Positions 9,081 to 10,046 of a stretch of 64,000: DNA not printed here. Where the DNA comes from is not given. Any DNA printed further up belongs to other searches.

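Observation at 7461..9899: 812-aa fusion of an adenosine/AMP-deaminase-like amidohydrolase to a LOG-like nucleotide-nucleosidase domain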

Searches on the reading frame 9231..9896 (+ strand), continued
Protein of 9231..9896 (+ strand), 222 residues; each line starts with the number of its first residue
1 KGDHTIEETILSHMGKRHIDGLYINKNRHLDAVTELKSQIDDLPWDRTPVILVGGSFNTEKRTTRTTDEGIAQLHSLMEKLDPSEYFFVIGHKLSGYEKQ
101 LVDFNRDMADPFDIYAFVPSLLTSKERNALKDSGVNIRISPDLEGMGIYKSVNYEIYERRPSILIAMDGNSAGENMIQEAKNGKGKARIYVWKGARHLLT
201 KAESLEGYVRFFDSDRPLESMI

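Call 84: find_encoding_contigs(protein=P0254, flank=7000, max_places=1)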
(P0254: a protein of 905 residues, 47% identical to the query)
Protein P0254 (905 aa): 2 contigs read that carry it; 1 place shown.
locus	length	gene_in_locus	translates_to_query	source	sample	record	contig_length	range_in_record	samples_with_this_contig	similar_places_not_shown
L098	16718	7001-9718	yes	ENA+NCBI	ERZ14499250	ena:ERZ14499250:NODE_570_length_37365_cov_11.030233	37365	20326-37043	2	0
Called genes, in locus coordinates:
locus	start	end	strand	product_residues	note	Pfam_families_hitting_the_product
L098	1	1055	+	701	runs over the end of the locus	PF01751:Toprim, PF01131:Topoisom_bac, PF01396:Zn_ribbon_Top1, PF13408:Zn_ribbon_recom (faint)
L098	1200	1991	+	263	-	PF01471:PG_binding_1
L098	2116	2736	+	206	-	-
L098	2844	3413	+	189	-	PF02659:Mntp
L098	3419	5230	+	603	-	PF03717:PBP_dimer, PF21922:PBP_dimer_2 (weak), PF00905:Transpeptidase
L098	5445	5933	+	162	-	-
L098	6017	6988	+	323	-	-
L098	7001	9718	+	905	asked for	PF00962:A_deaminase (weak)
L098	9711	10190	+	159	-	-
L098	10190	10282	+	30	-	-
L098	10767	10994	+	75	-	PF20369:DUF6664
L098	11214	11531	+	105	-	PF12643:MazG-like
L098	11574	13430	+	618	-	PF09848:SLFN-g3_helicase, PF13401:AAA_22 (weak)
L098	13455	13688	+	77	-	PF24749:DUF7695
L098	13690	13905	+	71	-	-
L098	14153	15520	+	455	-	PF02463:SMC_N (faint), PF13304:AAA_21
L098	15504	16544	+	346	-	-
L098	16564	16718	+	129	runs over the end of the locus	PF08937:ThsB_TIR (weak)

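Call 85: find_encoding_contigs(protein=P0270, flank=7000, max_places=1)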
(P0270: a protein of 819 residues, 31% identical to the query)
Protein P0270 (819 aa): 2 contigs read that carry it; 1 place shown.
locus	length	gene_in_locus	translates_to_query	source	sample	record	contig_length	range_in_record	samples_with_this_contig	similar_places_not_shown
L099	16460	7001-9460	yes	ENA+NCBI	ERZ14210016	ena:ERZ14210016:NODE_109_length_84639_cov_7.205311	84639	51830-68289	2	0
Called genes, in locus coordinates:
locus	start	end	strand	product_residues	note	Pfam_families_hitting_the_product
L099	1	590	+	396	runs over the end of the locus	-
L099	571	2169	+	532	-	PF02811:PHP, PF07733:DNA_pol3_alpha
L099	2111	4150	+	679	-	PF07733:DNA_pol3_alpha, PF17657:DNA_pol3_finger, PF14579:HHH_6, PF01336:tRNA_anti-codon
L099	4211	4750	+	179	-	PF00210:Ferritin (faint), PF02915:Rubrerythrin, PF21349:RUBY_RBDX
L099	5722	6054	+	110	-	-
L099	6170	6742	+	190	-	PF02559:CarD_TRCF_RID, PF21095:CarD_C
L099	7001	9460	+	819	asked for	PF00962:A_deaminase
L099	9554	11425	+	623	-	PF00690:Cation_ATPase_N, PF00122:E1-E2_ATPase, PF00702:Hydrolase, PF13246:Cation_ATPase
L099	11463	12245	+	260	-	PF00689:Cation_ATPase_C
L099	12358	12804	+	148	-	-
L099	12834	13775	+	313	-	-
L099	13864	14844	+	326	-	PF00535:Glycos_transf_2, PF10111:Glyco_tranf_2_2, PF13641:Glyco_tranf_2_3 (weak)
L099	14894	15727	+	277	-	PF00535:Glycos_transf_2, PF10111:Glyco_tranf_2_2, PF13641:Glyco_tranf_2_3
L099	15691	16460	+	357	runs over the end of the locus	PF13439:Glyco_transf_4 (weak), PF00534:Glycos_transf_1, PF13692:Glyco_trans_1_4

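Call 86: find_encoding_contigs(protein=P0274, flank=7000, max_places=1)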
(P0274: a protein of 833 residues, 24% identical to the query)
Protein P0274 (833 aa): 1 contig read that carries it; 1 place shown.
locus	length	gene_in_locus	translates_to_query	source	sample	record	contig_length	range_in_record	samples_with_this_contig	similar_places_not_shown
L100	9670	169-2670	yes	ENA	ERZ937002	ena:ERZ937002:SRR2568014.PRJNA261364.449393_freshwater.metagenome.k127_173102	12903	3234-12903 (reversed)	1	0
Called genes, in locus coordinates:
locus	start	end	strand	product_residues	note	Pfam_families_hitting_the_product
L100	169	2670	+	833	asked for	PF00962:A_deaminase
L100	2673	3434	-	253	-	PF00005:ABC_tran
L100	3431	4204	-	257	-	PF02405:MlaE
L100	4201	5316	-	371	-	PF01168:Ala_racemase_N, PF00842:Ala_racemase_C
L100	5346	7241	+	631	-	-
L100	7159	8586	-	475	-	-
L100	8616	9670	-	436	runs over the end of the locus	PF00493:MCM (faint), PF01078:Mg_chelatase (faint), PF00004:AAA (weak), PF07728:AAA_5 (weak), PF13521:AAA_28 (faint), PF07724:AAA_2, PF00004:AAA (weak)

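Call 87: find_encoding_contigs(protein=P0251, flank=8000, max_places=1)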
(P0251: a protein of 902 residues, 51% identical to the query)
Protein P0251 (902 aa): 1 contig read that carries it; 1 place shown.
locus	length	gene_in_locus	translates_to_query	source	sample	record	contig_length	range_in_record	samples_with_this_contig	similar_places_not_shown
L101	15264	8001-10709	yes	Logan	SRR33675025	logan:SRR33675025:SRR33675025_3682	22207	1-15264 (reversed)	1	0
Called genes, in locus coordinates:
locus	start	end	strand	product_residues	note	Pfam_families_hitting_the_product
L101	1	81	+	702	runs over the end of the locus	-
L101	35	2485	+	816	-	-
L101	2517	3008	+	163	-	-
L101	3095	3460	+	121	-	-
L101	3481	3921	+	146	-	PF22653:DUF7007 (weak)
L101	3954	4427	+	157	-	-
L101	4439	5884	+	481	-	PF14284:PcfJ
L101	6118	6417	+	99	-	-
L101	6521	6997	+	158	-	-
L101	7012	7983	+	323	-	-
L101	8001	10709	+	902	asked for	PF00962:A_deaminase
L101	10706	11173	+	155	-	-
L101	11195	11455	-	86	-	PF01381:HTH_3 (weak)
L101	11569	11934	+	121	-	PF03965:Penicillinase_R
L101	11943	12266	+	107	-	-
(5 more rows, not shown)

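Call 88: find_encoding_contigs(protein=P0213, flank=8000, max_places=1)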
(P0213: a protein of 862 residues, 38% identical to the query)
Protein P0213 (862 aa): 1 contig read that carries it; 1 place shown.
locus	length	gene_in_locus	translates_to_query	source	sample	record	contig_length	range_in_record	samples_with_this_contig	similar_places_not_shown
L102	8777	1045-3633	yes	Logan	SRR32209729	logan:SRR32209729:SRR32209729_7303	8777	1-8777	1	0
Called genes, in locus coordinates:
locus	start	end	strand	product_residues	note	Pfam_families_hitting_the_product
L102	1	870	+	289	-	?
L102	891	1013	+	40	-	-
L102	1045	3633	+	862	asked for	PF00962:A_deaminase (faint)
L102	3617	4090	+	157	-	-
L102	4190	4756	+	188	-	-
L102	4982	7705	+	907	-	-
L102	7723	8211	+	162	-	-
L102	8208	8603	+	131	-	-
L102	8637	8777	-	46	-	?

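Call 91: search_protein_families(library=pfam, proteins=[L098:6017-6985:+, L098:9711-10187:+, L098:5445-5930:+, L102:4982-7702:+, L007:6202-7989:+, L007:10787-12229:+], max_evalue=0.5)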
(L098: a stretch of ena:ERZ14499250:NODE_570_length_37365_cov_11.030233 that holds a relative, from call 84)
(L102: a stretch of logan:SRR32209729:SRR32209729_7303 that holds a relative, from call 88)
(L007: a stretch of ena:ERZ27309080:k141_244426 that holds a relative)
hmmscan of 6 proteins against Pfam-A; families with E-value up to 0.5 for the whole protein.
L098:6017-6985:+ (323 aa): 1 family
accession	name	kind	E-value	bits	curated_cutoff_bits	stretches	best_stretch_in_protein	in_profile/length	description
PF18624.6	CdiI_4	-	0.1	13.5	25.9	0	8-24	81-98/103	CDI immunity protein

L098:9711-10187:+ (159 aa): 1 family
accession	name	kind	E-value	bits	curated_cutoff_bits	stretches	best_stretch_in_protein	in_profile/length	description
PF04358.19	DsrC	-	0.079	13.8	24.9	1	62-115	39-92/107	DsrC like protein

L098:5445-5930:+ (162 aa): 1 family
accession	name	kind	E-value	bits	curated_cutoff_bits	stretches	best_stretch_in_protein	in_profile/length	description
PF03705.20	CheR_N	-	0.0053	16.9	27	1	129-153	2-26/53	CheR methyltransferase, all-alpha domain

L102:4982-7702:+ (907 aa): 2 families
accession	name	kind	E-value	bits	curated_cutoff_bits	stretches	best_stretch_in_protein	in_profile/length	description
PF00270.35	DEAD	-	0.0035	17.5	26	1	149-250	12-109/167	DEAD/DEAH box helicase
PF04230.19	PS_pyruv_trans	-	0.056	13.8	25.3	1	224-259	226-258/280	Polysaccharide pyruvyl transferase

L007:6202-7989:+ (596 aa): 2 families
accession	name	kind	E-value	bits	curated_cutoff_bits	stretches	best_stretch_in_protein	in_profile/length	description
PF00714.22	IFN-gamma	-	0.053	13.9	23.9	0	6-44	85-123/138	Interferon gamma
PF13419.12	HAD_2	-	0.16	12.5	23.8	1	160-241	14-98/178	Haloacid dehalogenase-like hydrolase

L007:10787-12229:+ (481 aa): 5 families
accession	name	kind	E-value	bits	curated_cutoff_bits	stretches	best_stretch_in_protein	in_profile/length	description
PF00293.34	NUDIX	-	5.2e-07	30.2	21.1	1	100-189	22-119/134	NUDIX domain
PF17029.10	DUF5100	-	0.067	13.5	27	1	335-387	4-60/125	Domain of unknown function (DUF5100)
PF13149.12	Mfa_like_1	-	0.11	12.9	27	1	170-255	91-167/246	Fimbrillin-like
PF03886.18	ABC_trans_aux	-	0.16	12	26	1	12-61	46-99/161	ABC-type transport auxiliary lipoprotein component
PF07210.18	DUF1416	-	0.18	12.2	23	0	51-103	17-67/97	Protein of unknown function (DUF1416)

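Call 100: fold_search(model_id=the predicted structure, library=pdb)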
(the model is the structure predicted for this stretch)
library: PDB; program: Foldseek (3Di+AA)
matches with E <= 10: 1027; with E <= 0.001: 0
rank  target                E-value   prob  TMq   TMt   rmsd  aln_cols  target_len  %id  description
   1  6pkx_B                1.1e-02  0.99  0.48  0.10   5.1       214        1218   11  Cryo-EM structure of the zebrafish TRPM2 channel in the presence of ADPR and Ca2+ (released 2019-08-28)
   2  2iz5_B                1.2e-02  0.99  0.43  0.55   6.0       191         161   14  FUNCTION AND STRUCTURE OF THE MOLYBDENUM COFACTOR CARRIER PROTEIN MCP FROM CHLAMYDOMONAS REINHARDTII (released 2006-07-26)
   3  9mt8_A                1.4e-02  0.99  0.49  0.15   5.9       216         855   12  Cryo-EM structure of the human TRPM4 channel in a calcium bound putative desensitized state (released 2025-10-29)
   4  2iz5_C                1.7e-02  1.00  0.49  0.65   4.4       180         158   11  FUNCTION AND STRUCTURE OF THE MOLYBDENUM COFACTOR CARRIER PROTEIN MCP FROM CHLAMYDOMONAS REINHARDTII (released 2006-07-26)
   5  9zcv_A                1.8e-02  0.99  0.51  0.13   7.0       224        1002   14  Human TRPM8 fully-swapped, desensitized, ligand-free structure at 4 degrees Celsius resolved in cell vesicles (released 2026-03-25)
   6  5ajt_A                1.9e-02  1.00  0.53  0.54   4.7       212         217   11  Crystal structure of ligand-free phosphoribohydrolase lonely guy from Claviceps purpurea (released 2015-06-03)
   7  9b6i_A                1.9e-02  0.99  0.49  0.15   6.1       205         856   12  Cryo-EM structure of the avian great tit TRPM8 channel in complex with the antagonist TC-I 2014 (released 2024-08-21)
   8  2iz5_D                2.3e-02  0.99  0.46  0.60   5.5       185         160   12  FUNCTION AND STRUCTURE OF THE MOLYBDENUM COFACTOR CARRIER PROTEIN MCP FROM CHLAMYDOMONAS REINHARDTII (released 2006-07-26)
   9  8e4o_A                2.7e-02  0.96  0.48  0.14   7.7       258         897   10  The closed C1-state mouse TRPM8 structure in complex with putative PI(4,5)P2 (released 2022-10-26)
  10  1ydh_A                2.9e-02  0.97  0.44  0.51   5.6       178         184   15  X-ray structure of a lysine decarboxylase-like protein from arabidopsis thaliana gene at5g11950 (released 2005-01-11)
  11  2iz7_B                3.0e-02  0.99  0.47  0.61   4.7       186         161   14  structure of Moco Carrier Protein from Chlamydomonas reinhardtii (released 2006-07-27)
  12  1ydh_B                3.0e-02  0.97  0.47  0.56   5.7       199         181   15  X-ray structure of a lysine decarboxylase-like protein from arabidopsis thaliana gene at5g11950 (released 2005-01-11)
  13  2iz5_A                3.2e-02  0.99  0.46  0.61   5.4       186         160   14  FUNCTION AND STRUCTURE OF THE MOLYBDENUM COFACTOR CARRIER PROTEIN MCP FROM CHLAMYDOMONAS REINHARDTII (released 2006-07-26)
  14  2iz7_A                3.2e-02  0.98  0.47  0.61   5.0       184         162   16  structure of Moco Carrier Protein from Chlamydomonas reinhardtii (released 2006-07-27)
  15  8e6r_A                3.6e-02  0.97  0.48  0.10   6.0       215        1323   12  Human TRPM2 ion channel in 1 mM dADPR (released 2024-08-14)
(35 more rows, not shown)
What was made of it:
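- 9366..9896 (+): C-terminal SLOG-superfamily Rossmannoid domain (aa ~636-812), a sequence family of its own. Foldseek gives the same set, probability 0.97-1.0 (call 100).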

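Call 103: search_dna_similar(query=window:9231-9896:+, collection=plasmids, mode=protein, max_evalue=0.001, max_rows=20)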
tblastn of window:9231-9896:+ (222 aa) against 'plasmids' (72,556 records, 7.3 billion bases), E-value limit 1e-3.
No match.

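Call 104: search_dna_similar(query=window:9231-9896:+, collection=phages, mode=protein, max_evalue=0.001, max_rows=20)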
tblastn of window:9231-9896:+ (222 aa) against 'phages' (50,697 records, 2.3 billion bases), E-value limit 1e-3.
No match.

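Call 105: find_related_loci(query=A2, collection=viral_contigs, flank=8000)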
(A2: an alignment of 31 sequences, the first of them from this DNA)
Query A2 (184 aa) in viral_contigs; peptide patterns used: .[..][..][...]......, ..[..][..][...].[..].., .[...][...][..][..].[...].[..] (x = any residue, [..] = any of these).
102 stretches matched a pattern, but none encodes a relative of the query by tblastn (E <= 1e-3).

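Call 106: search_dna_similar(query=P0223, collection=plasmids, mode=protein, max_evalue=0.001, max_rows=20)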
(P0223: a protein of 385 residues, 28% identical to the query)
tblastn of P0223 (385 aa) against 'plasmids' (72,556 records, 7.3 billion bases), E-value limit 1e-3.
No match.

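Call 107: search_dna_similar(query=P0223, collection=phages, mode=protein, max_evalue=0.001, max_rows=20)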
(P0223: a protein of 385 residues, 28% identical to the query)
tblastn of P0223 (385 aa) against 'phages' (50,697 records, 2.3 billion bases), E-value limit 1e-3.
No match.
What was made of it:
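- It is absent from PLSDB plasmids, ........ phages and IMG/VR (calls 103-107). The gene is absent from the plasmid, phage and viral collections (calls 103-107).
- Tried and rejected: There were no matches in PLSDB plasmids, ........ phages or IMG/VR, for either the window-type or the divergent-type SLOG region (calls 103-107).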

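Call 108: find_homologous_proteins(query=P0272, max_evalue=0.00001)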
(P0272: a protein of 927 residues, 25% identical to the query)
Query P0272 (927 aa): 42 proteins with E <= 0.00001 among 8000 candidates.
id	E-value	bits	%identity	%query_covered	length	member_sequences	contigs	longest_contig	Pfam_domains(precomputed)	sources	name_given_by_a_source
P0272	0.0e+0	2135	100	100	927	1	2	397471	PF00962.29,PF18171.7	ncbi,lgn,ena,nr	ncbi:MAG: hypothetical protein H7A37_01570 [Chlamydiales bacterium]|nr:hypothetical protein [Chlamyd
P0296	1.2e-234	799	45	95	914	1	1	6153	PF00962.29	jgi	jgi:hypothetical protein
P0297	6.1e-230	784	45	95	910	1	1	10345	PF00962.29,PF18171.7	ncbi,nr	ncbi:MAG: hypothetical protein LLF94_02760 [Chlamydiales bacterium]|nr:hypothetical protein [Chlamyd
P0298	9.1e-190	651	40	97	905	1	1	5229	PF00962.29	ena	-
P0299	1.2e-172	594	42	77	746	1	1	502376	PF00962.29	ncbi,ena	-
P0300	1.9e-115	405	35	69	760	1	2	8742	PF00962.29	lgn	-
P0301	3.5e-114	401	35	69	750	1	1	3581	PF00962.29,PF18171.7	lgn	-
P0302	8.0e-97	343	35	67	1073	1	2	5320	PF00962.29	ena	-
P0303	7.9e-95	337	34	66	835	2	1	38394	PF00962.29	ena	-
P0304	3.8e-93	331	32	68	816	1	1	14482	PF00962.29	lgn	-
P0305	1.6e-89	319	31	78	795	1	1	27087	PF00962.29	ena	-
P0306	4.1e-89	318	30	70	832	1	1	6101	PF00962.29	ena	-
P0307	5.3e-89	318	30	70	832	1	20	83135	PF00962.29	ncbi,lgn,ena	-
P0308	5.3e-89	318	30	70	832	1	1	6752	PF00962.29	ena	-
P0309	5.3e-89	318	30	70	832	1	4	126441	PF00962.29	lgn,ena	-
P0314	4.5e-86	308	38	45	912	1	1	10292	PF00962.29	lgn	-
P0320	1.7e-77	280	31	64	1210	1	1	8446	PF00962.29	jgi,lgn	-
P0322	3.2e-74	269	31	68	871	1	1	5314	PF00962.29,PF00293.35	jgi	jgi:ADP-ribose pyrophosphatase YjhB (NUDIX family)/adenosine deaminase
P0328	1.4e-60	224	30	72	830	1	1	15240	PF00962.29,PF00293.35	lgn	-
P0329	5.3e-55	205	37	39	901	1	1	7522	PF00962.29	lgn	-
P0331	1.2e-47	181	34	34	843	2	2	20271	PF00962.29,PF01467.33,PF01725.22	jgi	jgi:XTP/dITP diphosphohydrolase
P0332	4.3e-27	113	23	62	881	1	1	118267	PF00962.29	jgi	jgi:adenosine deaminase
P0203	3.0e-26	110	26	52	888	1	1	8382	PF00962.29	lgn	-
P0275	1.5e-18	84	24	60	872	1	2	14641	PF00962.29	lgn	-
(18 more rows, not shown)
